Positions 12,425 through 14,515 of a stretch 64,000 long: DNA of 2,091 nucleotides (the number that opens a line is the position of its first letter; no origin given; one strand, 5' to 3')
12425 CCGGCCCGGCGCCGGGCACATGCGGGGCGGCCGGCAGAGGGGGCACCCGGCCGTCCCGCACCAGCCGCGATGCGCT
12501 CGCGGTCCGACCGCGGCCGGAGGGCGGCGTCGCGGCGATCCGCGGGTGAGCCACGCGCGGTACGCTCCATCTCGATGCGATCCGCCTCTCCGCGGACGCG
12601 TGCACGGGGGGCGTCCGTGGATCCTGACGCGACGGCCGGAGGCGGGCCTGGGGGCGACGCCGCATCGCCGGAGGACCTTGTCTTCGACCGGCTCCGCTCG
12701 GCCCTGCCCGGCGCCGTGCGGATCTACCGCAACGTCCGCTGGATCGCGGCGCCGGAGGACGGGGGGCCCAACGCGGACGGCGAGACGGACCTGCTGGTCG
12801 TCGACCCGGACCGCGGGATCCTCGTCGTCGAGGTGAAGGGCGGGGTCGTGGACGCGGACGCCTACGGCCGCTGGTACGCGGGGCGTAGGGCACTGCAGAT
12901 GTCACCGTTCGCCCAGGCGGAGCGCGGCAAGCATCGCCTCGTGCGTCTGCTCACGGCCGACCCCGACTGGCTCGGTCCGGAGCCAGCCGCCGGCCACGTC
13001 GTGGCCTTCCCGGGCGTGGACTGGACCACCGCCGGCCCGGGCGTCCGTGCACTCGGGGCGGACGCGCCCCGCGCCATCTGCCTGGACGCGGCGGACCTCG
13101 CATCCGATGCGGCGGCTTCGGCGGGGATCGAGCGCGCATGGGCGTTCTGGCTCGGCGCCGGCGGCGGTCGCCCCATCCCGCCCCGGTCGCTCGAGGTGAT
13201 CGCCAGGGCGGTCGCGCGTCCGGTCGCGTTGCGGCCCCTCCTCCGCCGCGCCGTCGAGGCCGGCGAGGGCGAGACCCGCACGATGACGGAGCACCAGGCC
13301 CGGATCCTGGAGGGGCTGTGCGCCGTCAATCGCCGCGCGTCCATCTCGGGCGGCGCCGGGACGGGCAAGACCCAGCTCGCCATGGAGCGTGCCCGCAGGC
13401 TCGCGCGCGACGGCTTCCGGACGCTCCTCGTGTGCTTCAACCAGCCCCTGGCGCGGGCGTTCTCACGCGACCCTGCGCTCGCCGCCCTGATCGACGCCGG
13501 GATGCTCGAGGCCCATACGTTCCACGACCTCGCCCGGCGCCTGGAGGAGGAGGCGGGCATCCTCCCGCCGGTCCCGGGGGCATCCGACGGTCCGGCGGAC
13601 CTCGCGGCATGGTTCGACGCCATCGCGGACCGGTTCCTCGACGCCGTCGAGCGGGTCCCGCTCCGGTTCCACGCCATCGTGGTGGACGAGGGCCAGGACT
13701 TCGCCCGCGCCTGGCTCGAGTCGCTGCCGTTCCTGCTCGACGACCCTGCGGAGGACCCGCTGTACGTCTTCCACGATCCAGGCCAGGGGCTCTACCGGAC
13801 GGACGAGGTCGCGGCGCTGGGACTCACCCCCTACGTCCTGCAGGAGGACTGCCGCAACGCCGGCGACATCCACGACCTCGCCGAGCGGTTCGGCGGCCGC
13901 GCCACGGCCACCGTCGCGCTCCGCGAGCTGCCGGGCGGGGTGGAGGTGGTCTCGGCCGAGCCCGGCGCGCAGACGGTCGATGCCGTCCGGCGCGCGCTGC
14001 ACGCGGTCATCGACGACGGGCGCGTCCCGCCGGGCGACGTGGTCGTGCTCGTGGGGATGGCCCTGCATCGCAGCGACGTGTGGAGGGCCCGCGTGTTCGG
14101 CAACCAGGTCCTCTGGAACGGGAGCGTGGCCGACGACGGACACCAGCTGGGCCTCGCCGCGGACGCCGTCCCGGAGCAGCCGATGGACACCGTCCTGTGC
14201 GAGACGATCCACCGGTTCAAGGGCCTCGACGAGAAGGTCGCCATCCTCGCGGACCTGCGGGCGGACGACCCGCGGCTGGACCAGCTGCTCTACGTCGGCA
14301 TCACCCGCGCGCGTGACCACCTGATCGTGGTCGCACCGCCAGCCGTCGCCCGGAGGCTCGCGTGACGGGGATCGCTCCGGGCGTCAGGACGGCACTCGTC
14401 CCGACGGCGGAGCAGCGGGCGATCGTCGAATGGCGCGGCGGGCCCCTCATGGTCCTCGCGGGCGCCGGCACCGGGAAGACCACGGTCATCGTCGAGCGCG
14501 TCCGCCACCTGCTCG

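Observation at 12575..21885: Translationally coupled four-gene nuclease/helicase module: NERD-SF1 helicase, UvrD-Cas4-type nuclease, SbcD, hook-less SbcC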

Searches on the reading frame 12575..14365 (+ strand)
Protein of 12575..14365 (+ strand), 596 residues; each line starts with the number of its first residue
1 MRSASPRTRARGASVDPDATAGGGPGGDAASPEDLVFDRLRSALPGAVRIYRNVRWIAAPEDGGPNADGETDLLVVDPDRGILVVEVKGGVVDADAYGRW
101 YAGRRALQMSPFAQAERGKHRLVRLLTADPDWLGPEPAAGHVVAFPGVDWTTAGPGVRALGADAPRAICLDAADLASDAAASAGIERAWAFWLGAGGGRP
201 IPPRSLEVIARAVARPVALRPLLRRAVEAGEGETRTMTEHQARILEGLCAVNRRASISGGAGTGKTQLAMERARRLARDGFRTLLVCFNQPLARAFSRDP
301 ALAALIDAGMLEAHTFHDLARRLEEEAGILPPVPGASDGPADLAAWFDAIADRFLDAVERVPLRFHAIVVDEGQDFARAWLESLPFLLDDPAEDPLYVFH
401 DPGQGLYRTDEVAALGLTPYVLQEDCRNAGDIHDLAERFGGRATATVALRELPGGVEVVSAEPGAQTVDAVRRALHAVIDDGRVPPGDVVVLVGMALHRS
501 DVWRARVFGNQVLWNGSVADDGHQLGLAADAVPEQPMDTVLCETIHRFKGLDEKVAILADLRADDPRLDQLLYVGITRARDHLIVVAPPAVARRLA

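Call 7: search_protein_families(library=pfam, proteins=[window:12575-14365:+], max_evalue=0.01)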
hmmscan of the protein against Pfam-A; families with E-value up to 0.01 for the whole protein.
window:12575-14365:+ (596 aa): 6 families
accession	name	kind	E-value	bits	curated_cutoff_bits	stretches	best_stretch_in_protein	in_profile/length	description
PF08378.17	NERD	-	7.1e-10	39.8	22.1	1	33-145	6-110/111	Nuclease-related domain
PF13538.12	UvrD_C_2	-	9.1e-09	35.5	27.4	1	541-586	3-52/52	UvrD-like helicase C-terminal domain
PF13191.12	AAA_16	-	2.4e-08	35.1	32.6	1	249-396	24-164/167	AAA ATPase domain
PF13245.12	AAA_19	-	3.2e-07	31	25.1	1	252-377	11-103/134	AAA domain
PF00580.27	UvrD-helicase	-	0.00029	21.1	23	0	248-294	9-59/271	UvrD/REP helicase N-terminal domain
PF13604.12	AAA_30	-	0.00078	19.7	27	1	237-301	2-67/191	AAA domain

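Call 8: search_protein_families(library=padloc, proteins=[window:12575-14365:+], max_evalue=0.01)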
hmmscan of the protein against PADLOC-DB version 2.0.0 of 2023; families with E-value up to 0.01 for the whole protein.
window:12575-14365:+ (596 aa): 13 families
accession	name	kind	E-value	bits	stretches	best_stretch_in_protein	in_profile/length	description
PDLC03813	RTasNERD-Hel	-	1.7e-47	160.7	1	66-589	47-513/519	DRT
PDLC01087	C3a187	-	9e-18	62.4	2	233-412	193-365/559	NERD+UvrD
PDLC02350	AbiO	-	1.5e-06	25.2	1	237-288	179-228/468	AbiO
PDLC02372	Nhi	-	8.9e-05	19.3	1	237-286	183-232/470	-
PDLC00112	GajB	-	0.00038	17.2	0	363-408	210-253/581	UrvD helicase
PDLC00104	GajB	-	0.00056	16.8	0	239-281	6-44/574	UrvD helicase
PDLC00148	GajB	-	0.00074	16.6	0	357-411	142-194/369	UrvD helicase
PDLC00136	GajB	-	0.00085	16.3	0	344-408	186-248/570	UrvD helicase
PDLC00149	GajB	-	0.001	15.6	0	238-279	8-45/577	UrvD helicase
PDLC04173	GajB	-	0.0017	15.4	0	548-588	426-463/471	-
PDLC00122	GajB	-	0.0022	15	0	543-586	426-471/502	UrvD helicase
PDLC04140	mad8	-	0.0037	14.8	0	253-297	28-75/314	mads_8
PDLC00132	GajB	-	0.0052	13.5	0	238-279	5-43/625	UrvD helicase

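Call 9: search_protein_families(library=ncbifam, proteins=[window:12575-14365:+], max_evalue=0.01)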
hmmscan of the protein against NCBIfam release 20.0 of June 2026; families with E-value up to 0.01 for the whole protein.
window:12575-14365:+ (596 aa): 1 family
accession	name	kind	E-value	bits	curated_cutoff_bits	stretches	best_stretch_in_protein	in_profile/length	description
TIGR01448.2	helicase_RecD2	equivalog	0.0038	15.4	500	0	541-590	641-691/713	SF1B family DNA helicase RecD2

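Call 14: find_homologous_proteins(query=window:12575-14365:+, max_evalue=0.00001)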
Query window:12575-14365:+ (596 aa): 730 proteins with E <= 0.00001 among 8000 candidates; the best 120 are listed.
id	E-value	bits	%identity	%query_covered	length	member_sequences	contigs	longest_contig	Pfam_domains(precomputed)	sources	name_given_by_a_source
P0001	0.0e+0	1066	85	95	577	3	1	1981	PF13538.13,PF13245.13,PF08378.18,PF13191.13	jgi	jgi:hypothetical protein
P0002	0.0e+0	1058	84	93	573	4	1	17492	PF13538.13,PF13245.13,PF08378.18,PF13191.13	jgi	jgi:hypothetical protein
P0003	1.2e-264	897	73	94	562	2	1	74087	PF13538.13,PF13245.13,PF08378.18,PF13191.13,PF00580.28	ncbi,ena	-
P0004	1.2e-244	831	97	65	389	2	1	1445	PF13538.13,PF13245.13,PF13191.13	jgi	jgi:hypothetical protein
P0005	4.6e-237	806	67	96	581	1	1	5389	PF13538.13,PF13245.13,PF08378.18,PF13191.13,PF00580.28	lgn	-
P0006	2.6e-233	794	66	96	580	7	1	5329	PF13538.13,PF13245.13,PF08378.18,PF13191.13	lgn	-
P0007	5.0e-230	783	64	95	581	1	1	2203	PF13538.13,PF13245.13,PF08378.18,PF00580.28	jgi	jgi:hypothetical protein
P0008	3.0e-163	563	49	95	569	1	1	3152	PF13538.13,PF08378.18,PF00580.28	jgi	jgi:hypothetical protein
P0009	2.4e-162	560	48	95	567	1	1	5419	PF13538.13,PF08378.18,PF13191.13,PF00580.28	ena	-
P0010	2.7e-160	553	51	94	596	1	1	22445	PF13538.13,PF13361.13,PF13245.13,PF08378.18,PF00580.28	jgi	jgi:superfamily I DNA/RNA helicase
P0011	3.6e-154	533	49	96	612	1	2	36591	PF13538.13,PF13245.13,PF13401.13,PF08378.18,PF04851.22,PF00580.28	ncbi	-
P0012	4.2e-153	529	49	94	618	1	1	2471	PF13538.13,PF13245.13,PF13401.13,PF08378.18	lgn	-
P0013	1.7e-152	527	50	93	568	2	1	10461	PF13538.13,PF08378.18,PF13191.13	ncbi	-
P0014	1.2e-150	521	49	93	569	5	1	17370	PF13538.13,PF08378.18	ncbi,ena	-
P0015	5.9e-150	519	49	96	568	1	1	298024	PF13538.13,PF08378.18,PF13191.13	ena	-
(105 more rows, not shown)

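Call 16: find_related_loci(query=A1, collection=genome_contigs, flank=10000)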
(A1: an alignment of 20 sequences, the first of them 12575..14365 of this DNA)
Query A1 (596 aa) in genome_contigs; peptide patterns used: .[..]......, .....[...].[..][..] (x = any residue, [..] = any of these).
599 stretches matched a pattern (row limit reached: there are more); 425 encode a relative of the query (tblastn E <= 1e-3); the best 80 are kept; 80 distinct loci.
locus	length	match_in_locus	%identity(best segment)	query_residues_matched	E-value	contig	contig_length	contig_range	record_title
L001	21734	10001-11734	72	20-596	0e+0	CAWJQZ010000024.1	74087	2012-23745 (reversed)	MAG: uncultured Chloroflexia bacterium isolate MFD02979.bin.2.128 genome assembly, contig: contig_129565, whole genome s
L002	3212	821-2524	48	23-595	1e-174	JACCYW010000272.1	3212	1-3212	MAG: Chloroflexota bacterium isolate MGR_bin214 SD2897-2912_k127_2055275, whole genome shotgun sequence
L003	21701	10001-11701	49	26-596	1e-155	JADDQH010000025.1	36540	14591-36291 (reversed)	MAG: Chloroflexota bacterium isolate YB3_1 AB19_YB3_75_length_36591_cov_65, whole genome shotgun sequence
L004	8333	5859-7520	51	36-593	4e-153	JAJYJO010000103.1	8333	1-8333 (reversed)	MAG: Chloroflexi bacterium isolate DBS2-1.bin162 NODE_17015_length_8333_cov_2.730685, whole genome shotgun sequence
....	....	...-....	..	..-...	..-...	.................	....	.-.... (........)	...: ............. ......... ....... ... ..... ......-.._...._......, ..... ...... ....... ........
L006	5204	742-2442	49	31-595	2e-149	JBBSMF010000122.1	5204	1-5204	MAG: Candidatus Limnocylindrales bacterium isolate LS5_sbin.23 LS5_sbin.23_K_301510_L_5204_cov_24.6964, whole genome sho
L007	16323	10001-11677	50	33-595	2e-146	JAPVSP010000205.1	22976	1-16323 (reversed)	MAG: Chloroflexota bacterium isolate MW2_metabat.28 k97_228354, whole genome shotgun sequence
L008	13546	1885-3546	49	39-595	5e-145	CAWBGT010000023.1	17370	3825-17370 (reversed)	MAG: uncultured Chloroflexia bacterium isolate MFD04716.bin.3.834 genome assembly, contig: contig_62599, whole genome sh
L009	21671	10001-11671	47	27-587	4e-142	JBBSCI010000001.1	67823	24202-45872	MAG: Candidatus Limnocylindrales bacterium isolate metawrap_la6_14 metawrap_la6_14_K_900095_L_67823_cov_10.0000, whole g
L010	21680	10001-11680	48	33-596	9e-137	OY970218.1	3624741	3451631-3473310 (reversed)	MAG: uncultured Chloroflexia bacterium isolate MFD04716.bin.1.117 genome assembly, chromosome: 1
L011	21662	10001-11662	49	38-595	6e-135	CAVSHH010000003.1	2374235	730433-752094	MAG: uncultured Chloroflexia bacterium isolate MFD05684.bin.1.417 genome assembly, contig: contig_20563, whole genome sh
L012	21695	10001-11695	46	33-595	3e-134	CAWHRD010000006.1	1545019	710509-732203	MAG: uncultured Chloroflexia bacterium isolate MFD05942.bin.3.408 genome assembly, contig: contig_6647, whole genome sho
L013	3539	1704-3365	45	33-586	8e-138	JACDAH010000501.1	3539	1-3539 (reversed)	MAG: Chloroflexota bacterium isolate MGR_bin251 SD2897-2912_k127_5508466, whole genome shotgun sequence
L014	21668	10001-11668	46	33-586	3e-132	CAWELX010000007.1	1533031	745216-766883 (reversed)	MAG: uncultured Chloroflexia bacterium isolate MFD04716.bin.1.95 genome assembly, contig: contig_5627, whole genome shot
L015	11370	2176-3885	48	21-589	2e-131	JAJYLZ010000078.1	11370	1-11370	MAG: Chloroflexi bacterium isolate DBS2-1.bin9 NODE_10870_length_11370_cov_2.722227, whole genome shotgun sequence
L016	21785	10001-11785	45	19-595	8e-131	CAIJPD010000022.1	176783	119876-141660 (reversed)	MAG: uncultured Chloroflexi bacterium isolate LJ_bin-2554 genome assembly, contig: bin-2554:22/68, whole genome shotgun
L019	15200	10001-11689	45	30-596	1e-129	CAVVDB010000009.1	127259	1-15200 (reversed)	MAG: uncultured Chloroflexia bacterium isolate MFD02242.bin.2.210 genome assembly, contig: contig_6975, whole genome sho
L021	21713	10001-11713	46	27-596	1e-126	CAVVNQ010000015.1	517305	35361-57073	MAG: uncultured Chloroflexia bacterium isolate MFD05684.bin.3.391 genome assembly, contig: contig_63940, whole genome sh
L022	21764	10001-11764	46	10-595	4e-125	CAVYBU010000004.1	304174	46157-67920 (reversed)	MAG: uncultured Chloroflexia bacterium isolate MFD09779.bin.1.359 genome assembly, contig: contig_24287, whole genome sh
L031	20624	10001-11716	44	19-595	8e-122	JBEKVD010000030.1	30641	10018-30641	MAG: Candidatus Limnocylindrales bacterium isolate SPRUCE 597 SPRUCE_597_30, whole genome shotgun sequence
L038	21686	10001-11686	46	33-595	2e-124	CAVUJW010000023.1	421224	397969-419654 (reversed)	MAG: uncultured Chloroflexia bacterium isolate MFD01721.bin.2.170 genome assembly, contig: contig_70246, whole genome sh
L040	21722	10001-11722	45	33-596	2e-118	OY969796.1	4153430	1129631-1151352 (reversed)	MAG: uncultured Chloroflexia bacterium isolate MFD01872.bin.1.103 genome assembly, chromosome: 1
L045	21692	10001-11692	43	30-595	3e-116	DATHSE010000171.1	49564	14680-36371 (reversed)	MAG TPA_asm: Anaerolineae bacterium isolate SMAG_U16043 k141_369267, whole genome shotgun sequence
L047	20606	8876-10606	45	30-596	2e-119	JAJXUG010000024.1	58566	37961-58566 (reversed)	MAG: Chloroflexi bacterium isolate BP4.bin83 NODE_460_length_58566_cov_4.742569, whole genome shotgun sequence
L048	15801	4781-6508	43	17-594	3e-113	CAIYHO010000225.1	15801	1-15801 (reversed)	MAG: uncultured Chloroflexi bacterium isolate KTt_bin-0728 genome assembly, contig: bin-0728:225/308, whole genome shotg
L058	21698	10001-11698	46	33-595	9e-127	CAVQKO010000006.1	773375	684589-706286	MAG: uncultured Chloroflexia bacterium isolate MFD02416.bin.1.313 genome assembly, contig: contig_37088, whole genome sh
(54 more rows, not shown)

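Call 19: search_solved_structures(query=window:12575-14365:+, max_evalue=0.01)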
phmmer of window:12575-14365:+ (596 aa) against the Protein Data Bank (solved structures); distinct sequences matched with E-value up to 0.01: 0.

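Call 36: search_protein_families(library=pfam, proteins=[L010:8148-8981:-, L010:9144-9707:+, L010:12018-12494:+, L022:12336-12881:+, L048:7103-7402:-, L048:7593-7871:-, L048:2634-3476:-, L040:11770-15333:+, L045:11875-16851:+, L010:5662-7980:-], max_evalue=0.001)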
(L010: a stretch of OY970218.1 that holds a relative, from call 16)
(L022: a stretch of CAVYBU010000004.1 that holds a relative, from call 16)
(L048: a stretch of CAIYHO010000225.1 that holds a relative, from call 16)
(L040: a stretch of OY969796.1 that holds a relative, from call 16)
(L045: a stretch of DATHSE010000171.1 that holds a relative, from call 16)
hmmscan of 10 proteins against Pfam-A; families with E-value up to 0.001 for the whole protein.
L010:8148-8981:- (277 aa): 1 family
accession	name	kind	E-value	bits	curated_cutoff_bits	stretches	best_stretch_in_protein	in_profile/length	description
PF04402.19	SIMPL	-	3.8e-57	194.3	25.2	1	74-274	1-205/205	Protein of unknown function (DUF541)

L010:9144-9707:+ (187 aa): 0 families

L010:12018-12494:+ (158 aa): 1 family
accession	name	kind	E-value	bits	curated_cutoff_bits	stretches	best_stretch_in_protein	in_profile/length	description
PF03733.18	YccF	-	2.3e-08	35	27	1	112-147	5-40/51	Inner membrane component domain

L022:12336-12881:+ (181 aa): 0 families

L048:7103-7402:- (99 aa): 0 families

L048:7593-7871:- (92 aa): 1 family
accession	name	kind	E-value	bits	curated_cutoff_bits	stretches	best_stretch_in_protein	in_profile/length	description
PF04365.19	BrnT_toxin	-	2.7e-23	82.5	34.5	1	8-86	1-77/77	Ribonuclease toxin, BrnT, of type II toxin-antitoxin system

L048:2634-3476:- (280 aa): 7 families
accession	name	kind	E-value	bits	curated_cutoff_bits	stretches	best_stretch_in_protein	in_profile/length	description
PF01370.27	Epimerase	-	9.1e-31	107.5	20.9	1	3-212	1-230/240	NAD dependent epimerase/dehydratase family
PF16363.11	GDP_Man_Dehyd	-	8.9e-18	65.3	27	1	5-174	2-190/332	GDP-mannose 4,6 dehydratase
PF01073.25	3Beta_HSD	-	1.1e-11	44.8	22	1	4-147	1-156/280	3-beta hydroxysteroid dehydrogenase/isomerase family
PF13460.12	NAD_binding_10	-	8e-10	39.3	27.2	1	7-112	1-102/184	NAD(P)H-binding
PF04321.23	RmlD_sub_bind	-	1.6e-09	37.7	27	1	1-150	1-138/287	RmlD substrate binding domain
PF07993.18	NAD_binding_4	-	4.4e-07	29.8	20.1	1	55-169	83-209/258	Male sterility protein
PF02719.21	Polysacc_synt_2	-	3.9e-05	23.4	20.2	0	41-108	57-128/293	Polysaccharide biosynthesis protein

L040:11770-15333:+ (1187 aa): 6 families
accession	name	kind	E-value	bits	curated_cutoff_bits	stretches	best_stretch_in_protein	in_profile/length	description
PF13087.12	AAA_12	-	5.3e-23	82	27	1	956-1143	13-193/195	AAA domain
PF13482.12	RNase_H_2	-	3.4e-22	79.6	22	1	342-537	1-164/165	RNase_H superfamily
PF13086.12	AAA_11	-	8.8e-11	42.5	27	1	864-932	179-250/257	AAA domain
PF13604.12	AAA_30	-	2.8e-10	40.7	27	1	772-934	7-130/191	AAA domain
PF13245.12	AAA_19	-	1e-05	26.1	25.1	1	777-932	5-129/134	AAA domain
PF01443.25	Viral_helicase1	-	0.00022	21.6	21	0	897-934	60-99/228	Viral superfamily 1 RNA helicase core domain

L045:11875-16851:+ (1658 aa): 5 families
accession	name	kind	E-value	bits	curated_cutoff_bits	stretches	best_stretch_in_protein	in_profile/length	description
PF07703.20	A2M_BRD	-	2.6e-08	34.7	22.7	1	857-964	38-140/140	Alpha-2-macroglobulin bait region domain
PF13205.12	Big_5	-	6.6e-07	30.5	23.6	1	127-209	2-91/105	Bacterial Ig-like domain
PF01835.25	MG2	-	1.6e-06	28.8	32.8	0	462-558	3-94/96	MG2 domain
PF00207.28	A2M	-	3.7e-06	27.1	21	1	1022-1093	2-75/92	Alpha-2-macroglobulin family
PF11974.14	bMG3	-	9.6e-06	25.9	34.9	1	357-436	1-85/103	Bacterial alpha-2-macroglobulin MG3 domain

L010:5662-7980:- (772 aa): 0 families
